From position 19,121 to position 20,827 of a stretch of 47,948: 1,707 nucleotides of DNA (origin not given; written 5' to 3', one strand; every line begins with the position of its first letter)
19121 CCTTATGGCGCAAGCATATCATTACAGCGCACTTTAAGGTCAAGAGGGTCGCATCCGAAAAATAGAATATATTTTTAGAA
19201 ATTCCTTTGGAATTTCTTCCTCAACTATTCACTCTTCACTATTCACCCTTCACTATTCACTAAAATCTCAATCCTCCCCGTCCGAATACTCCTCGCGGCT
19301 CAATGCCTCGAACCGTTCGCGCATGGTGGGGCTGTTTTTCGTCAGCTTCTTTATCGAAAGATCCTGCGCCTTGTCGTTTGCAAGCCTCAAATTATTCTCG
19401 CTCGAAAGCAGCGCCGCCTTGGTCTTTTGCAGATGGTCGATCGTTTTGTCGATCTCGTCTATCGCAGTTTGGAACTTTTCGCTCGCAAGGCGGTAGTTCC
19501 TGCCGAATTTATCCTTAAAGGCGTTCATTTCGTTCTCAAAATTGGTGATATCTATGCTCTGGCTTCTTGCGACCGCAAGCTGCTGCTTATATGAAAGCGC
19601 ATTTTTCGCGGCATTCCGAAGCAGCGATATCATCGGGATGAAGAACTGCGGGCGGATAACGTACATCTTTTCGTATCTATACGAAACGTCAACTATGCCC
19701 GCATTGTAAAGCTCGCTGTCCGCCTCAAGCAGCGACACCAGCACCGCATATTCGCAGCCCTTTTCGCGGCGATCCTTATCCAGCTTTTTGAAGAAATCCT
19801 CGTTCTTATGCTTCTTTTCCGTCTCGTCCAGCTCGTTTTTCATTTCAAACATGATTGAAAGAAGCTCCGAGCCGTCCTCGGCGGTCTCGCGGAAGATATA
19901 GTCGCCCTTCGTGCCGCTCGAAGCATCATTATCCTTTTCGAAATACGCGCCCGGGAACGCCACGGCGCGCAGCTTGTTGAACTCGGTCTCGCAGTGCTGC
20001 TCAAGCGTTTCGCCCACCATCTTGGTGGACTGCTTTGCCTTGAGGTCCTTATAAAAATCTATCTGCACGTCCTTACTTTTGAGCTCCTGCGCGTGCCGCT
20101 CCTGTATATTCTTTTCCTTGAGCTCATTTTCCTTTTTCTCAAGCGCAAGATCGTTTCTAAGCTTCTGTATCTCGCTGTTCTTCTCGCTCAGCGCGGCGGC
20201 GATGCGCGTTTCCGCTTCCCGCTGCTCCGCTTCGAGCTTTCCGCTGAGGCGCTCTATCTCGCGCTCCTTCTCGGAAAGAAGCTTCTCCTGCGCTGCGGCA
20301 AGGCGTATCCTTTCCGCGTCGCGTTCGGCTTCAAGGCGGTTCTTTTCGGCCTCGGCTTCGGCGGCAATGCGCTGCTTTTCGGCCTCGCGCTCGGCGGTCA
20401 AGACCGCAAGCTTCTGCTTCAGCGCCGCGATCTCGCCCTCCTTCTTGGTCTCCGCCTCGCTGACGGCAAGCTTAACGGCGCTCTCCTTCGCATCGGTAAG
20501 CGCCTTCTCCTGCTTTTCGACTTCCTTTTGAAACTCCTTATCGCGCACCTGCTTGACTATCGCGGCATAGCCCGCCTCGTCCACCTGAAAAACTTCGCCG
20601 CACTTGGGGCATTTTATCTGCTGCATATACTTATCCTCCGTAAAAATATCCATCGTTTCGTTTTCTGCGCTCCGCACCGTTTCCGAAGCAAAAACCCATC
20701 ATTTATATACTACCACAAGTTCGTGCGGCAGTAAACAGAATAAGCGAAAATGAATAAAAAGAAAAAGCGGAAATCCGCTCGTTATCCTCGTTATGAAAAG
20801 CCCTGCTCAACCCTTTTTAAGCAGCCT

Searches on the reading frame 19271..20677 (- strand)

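Call 49: search_protein_families(library=pfam, proteins=[window:19271-20677:-], max_evalue=0.0001)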
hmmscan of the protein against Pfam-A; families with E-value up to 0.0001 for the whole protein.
window:19271-20677:- (469 aa): 1 family
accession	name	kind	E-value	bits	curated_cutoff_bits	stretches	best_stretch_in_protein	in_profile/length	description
PF09903.14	DUF2130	-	1.3e-91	306.9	26.7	1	189-448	2-255/255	Uncharacterized protein conserved in bacteria (DUF2130)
